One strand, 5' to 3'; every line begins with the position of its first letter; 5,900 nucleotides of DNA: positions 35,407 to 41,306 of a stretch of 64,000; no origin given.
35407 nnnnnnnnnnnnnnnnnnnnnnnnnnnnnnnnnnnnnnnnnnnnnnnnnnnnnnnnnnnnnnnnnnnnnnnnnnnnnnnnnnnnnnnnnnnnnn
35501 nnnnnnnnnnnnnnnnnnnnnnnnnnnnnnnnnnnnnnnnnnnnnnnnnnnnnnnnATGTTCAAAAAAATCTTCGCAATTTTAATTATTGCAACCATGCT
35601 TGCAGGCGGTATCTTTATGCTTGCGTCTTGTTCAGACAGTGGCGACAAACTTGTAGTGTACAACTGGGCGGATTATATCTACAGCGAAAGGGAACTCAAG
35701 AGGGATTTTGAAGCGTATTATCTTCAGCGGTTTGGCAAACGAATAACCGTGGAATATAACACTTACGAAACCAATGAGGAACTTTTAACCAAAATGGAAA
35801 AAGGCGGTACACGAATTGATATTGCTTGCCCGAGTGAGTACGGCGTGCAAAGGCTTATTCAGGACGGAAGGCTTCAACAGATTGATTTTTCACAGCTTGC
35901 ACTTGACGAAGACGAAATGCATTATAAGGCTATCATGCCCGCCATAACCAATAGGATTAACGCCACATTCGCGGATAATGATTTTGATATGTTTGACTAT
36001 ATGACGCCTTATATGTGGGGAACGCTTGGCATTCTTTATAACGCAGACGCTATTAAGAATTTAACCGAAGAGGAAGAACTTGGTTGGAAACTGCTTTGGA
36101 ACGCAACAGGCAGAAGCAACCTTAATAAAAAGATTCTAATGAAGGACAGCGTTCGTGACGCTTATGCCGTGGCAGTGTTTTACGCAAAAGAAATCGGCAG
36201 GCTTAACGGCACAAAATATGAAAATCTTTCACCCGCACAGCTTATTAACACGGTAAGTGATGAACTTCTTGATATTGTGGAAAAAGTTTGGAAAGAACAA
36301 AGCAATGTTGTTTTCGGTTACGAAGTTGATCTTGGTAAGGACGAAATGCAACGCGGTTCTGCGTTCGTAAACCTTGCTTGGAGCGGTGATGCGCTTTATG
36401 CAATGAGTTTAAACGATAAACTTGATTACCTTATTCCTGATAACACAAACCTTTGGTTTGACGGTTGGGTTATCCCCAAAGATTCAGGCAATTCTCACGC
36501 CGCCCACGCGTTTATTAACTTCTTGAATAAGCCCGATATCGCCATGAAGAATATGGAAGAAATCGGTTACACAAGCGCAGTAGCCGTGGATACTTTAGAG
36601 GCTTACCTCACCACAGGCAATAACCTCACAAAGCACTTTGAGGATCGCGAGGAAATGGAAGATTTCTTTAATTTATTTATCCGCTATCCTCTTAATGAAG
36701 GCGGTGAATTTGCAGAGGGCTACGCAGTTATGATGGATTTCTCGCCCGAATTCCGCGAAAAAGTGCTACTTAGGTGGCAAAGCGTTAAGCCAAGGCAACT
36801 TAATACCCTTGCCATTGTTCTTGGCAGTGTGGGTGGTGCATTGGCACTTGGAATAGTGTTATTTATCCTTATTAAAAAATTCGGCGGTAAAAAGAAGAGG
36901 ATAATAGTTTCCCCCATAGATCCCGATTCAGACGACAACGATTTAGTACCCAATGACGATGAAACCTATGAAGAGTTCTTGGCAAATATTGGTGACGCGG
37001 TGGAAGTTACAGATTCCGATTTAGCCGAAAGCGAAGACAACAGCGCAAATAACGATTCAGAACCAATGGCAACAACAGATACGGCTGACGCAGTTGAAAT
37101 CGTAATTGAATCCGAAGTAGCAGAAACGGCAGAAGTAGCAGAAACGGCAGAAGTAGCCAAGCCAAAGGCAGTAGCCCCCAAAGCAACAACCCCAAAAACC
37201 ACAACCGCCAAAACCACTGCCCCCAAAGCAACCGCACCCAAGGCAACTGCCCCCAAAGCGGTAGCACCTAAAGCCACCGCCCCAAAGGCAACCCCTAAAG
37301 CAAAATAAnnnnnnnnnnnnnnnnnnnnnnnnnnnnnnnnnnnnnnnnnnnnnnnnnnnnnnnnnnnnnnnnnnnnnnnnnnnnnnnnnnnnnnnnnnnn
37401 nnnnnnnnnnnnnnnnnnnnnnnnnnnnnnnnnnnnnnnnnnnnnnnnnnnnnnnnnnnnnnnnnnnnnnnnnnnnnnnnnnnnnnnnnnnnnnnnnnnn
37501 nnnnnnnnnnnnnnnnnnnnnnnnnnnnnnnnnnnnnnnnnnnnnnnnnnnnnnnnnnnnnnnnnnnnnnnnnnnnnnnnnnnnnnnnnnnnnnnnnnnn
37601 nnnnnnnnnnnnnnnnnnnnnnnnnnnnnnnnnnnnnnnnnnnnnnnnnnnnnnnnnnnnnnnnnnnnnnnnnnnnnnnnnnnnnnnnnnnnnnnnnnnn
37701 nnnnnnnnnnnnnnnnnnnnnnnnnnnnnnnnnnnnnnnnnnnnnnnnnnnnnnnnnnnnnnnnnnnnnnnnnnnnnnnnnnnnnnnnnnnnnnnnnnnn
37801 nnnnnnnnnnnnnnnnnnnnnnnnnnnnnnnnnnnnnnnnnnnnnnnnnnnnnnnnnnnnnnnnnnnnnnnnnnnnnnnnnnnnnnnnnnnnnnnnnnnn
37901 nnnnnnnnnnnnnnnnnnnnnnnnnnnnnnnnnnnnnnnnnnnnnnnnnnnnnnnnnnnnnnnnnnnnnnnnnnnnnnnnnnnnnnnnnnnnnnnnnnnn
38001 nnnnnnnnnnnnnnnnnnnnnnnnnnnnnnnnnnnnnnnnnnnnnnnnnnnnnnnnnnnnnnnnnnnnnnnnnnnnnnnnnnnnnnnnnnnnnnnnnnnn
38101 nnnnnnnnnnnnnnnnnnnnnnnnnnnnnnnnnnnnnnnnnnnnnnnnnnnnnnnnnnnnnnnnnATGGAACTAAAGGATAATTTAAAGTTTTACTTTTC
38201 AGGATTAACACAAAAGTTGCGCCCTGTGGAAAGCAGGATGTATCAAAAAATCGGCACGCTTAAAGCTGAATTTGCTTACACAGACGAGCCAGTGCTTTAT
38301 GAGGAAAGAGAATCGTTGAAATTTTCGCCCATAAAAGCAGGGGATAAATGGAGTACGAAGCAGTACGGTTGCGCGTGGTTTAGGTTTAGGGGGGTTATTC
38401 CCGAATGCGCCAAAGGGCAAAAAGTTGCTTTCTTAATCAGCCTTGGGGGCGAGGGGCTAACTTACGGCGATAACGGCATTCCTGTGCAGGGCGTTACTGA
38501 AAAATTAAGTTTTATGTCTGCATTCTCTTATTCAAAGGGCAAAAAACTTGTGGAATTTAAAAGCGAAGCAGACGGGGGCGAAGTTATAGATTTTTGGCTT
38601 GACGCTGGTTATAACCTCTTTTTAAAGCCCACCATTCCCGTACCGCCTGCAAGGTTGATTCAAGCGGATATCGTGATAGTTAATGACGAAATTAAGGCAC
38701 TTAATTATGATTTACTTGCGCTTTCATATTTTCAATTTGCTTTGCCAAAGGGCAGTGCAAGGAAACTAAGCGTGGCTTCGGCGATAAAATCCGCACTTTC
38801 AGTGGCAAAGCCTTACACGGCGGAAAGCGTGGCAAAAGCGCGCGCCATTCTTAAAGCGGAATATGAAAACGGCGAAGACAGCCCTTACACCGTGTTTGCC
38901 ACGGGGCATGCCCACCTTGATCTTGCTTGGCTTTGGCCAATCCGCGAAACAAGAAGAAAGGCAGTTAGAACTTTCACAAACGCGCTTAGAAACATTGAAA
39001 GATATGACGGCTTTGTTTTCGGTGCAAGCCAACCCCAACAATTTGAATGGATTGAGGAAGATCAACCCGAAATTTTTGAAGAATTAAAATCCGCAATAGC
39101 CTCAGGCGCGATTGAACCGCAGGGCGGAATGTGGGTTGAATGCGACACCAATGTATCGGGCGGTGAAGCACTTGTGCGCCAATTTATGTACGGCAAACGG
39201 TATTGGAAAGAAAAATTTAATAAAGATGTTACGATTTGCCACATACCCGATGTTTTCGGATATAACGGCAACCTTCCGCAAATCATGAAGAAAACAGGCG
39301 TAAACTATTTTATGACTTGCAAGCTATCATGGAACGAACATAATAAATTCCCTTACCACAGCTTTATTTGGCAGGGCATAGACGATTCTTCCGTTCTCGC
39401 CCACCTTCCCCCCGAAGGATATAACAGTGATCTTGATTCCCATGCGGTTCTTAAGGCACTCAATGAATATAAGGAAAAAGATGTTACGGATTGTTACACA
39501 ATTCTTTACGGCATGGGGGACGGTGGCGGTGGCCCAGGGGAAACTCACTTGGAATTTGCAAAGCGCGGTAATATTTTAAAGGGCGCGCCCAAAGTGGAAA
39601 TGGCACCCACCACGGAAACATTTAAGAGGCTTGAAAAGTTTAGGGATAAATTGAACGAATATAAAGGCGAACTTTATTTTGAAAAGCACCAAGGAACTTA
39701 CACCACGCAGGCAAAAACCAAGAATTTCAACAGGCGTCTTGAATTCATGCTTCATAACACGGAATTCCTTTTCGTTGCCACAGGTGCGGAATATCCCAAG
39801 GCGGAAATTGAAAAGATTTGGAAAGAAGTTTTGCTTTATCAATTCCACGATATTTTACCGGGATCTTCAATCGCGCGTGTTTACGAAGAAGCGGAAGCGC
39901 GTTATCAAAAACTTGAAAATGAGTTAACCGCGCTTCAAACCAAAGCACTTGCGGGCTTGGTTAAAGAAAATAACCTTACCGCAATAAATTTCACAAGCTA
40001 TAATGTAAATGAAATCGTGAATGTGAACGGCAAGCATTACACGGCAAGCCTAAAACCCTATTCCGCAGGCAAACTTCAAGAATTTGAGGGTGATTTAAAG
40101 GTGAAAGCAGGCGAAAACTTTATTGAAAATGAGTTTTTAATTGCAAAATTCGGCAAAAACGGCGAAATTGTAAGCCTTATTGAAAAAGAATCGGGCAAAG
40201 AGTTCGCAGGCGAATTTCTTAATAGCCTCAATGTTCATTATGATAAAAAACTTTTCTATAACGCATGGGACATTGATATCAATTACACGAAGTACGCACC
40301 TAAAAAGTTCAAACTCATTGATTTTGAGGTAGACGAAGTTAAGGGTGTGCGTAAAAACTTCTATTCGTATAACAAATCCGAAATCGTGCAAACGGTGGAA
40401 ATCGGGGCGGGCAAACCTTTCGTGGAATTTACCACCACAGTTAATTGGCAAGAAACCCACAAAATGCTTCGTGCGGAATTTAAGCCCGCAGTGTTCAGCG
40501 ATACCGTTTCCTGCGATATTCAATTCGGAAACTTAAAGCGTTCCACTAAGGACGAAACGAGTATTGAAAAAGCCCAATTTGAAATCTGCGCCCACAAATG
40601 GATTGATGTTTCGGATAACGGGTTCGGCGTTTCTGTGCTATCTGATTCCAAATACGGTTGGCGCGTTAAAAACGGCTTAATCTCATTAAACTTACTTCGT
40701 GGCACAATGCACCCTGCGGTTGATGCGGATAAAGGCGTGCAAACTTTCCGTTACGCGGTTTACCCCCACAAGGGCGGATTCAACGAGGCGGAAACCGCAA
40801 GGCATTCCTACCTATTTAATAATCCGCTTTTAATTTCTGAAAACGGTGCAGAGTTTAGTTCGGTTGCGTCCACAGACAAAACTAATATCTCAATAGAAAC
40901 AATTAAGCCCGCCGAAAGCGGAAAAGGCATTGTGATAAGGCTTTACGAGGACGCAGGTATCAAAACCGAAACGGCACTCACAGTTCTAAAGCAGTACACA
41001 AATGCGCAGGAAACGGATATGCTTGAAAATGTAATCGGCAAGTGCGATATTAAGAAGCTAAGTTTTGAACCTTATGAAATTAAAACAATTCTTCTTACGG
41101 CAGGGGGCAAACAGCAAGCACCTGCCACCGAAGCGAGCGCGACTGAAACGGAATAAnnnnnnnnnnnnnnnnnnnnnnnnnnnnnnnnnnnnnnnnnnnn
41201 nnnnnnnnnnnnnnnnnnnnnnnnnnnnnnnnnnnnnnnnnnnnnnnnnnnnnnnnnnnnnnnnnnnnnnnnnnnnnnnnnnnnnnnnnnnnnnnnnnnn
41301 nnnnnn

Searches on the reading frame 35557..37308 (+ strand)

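Call 14: search_protein_families(library=pfam, proteins=[window:35557-37308:+], max_evalue=0.001)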
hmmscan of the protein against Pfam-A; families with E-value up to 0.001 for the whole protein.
window:35557-37308:+ (583 aa): 3 families
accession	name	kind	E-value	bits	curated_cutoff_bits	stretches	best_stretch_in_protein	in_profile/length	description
PF02030.20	Lipoprotein_8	-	3.8e-11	42.9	20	1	6-214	8-209/493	Hypothetical lipoprotein (MG045 family)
PF01547.30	SBP_bac_1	-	5e-08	33.7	26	1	51-327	10-304/307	Bacterial extracellular solute-binding protein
PF13343.11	SBP_bac_6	-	9e-05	22.5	24.6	1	103-338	27-216/245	Bacterial extracellular solute-binding protein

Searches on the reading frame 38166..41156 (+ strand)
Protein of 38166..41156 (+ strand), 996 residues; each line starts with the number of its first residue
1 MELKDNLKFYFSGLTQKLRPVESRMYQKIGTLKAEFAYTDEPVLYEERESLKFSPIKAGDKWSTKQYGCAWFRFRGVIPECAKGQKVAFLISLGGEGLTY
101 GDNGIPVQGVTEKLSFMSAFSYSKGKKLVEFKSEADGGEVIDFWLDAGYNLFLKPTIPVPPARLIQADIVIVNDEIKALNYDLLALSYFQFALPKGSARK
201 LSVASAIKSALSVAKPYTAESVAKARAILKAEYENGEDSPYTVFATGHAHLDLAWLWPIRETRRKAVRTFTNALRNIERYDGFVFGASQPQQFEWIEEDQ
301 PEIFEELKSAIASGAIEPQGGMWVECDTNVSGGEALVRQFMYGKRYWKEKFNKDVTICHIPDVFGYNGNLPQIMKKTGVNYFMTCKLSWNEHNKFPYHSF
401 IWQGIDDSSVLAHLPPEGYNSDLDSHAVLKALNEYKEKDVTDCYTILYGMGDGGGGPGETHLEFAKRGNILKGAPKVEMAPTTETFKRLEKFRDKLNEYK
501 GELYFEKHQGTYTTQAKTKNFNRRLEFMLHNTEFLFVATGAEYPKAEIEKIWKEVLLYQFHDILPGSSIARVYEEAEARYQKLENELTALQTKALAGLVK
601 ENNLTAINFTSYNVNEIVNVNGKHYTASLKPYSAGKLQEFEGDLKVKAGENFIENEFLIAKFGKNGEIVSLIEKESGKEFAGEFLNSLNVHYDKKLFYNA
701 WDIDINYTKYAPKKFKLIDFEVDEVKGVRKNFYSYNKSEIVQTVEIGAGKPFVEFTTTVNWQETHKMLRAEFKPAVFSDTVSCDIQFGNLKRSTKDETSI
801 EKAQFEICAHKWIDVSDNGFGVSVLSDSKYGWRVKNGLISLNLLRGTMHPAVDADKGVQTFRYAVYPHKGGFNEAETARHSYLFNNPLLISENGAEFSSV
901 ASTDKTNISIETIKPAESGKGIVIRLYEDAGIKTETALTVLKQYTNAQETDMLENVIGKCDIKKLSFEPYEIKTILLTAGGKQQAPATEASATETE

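Call 14: search_protein_families(library=pfam, proteins=[window:38166-41156:+], max_evalue=0.001)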
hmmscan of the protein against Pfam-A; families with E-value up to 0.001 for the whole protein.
window:38166-41156:+ (996 aa): 5 families
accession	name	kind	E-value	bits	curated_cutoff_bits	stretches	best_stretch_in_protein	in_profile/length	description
PF01074.27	Glyco_hydro_38N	-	2.8e-79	266.8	25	1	242-495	1-261/270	Glycosyl hydrolases family 38 N-terminal domain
PF07748.19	Glyco_hydro_38C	-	1.5e-44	153.1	25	1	653-851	1-204/206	Glycosyl hydrolases family 38 C-terminal domain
PF09261.16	Alpha-mann_mid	-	3.6e-29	101.2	31.1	1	506-596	1-94/96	Alpha mannosidase middle domain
PF17677.7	Glyco_hydro38C2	-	6.2e-13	49.1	22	1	907-975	1-72/72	Glycosyl hydrolases family 38 C-terminal beta sandwich domain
PF22907.2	Ams1-like_1st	-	5.8e-05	23.4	27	1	43-113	19-87/145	Alpha-mannosidase, jelly roll domain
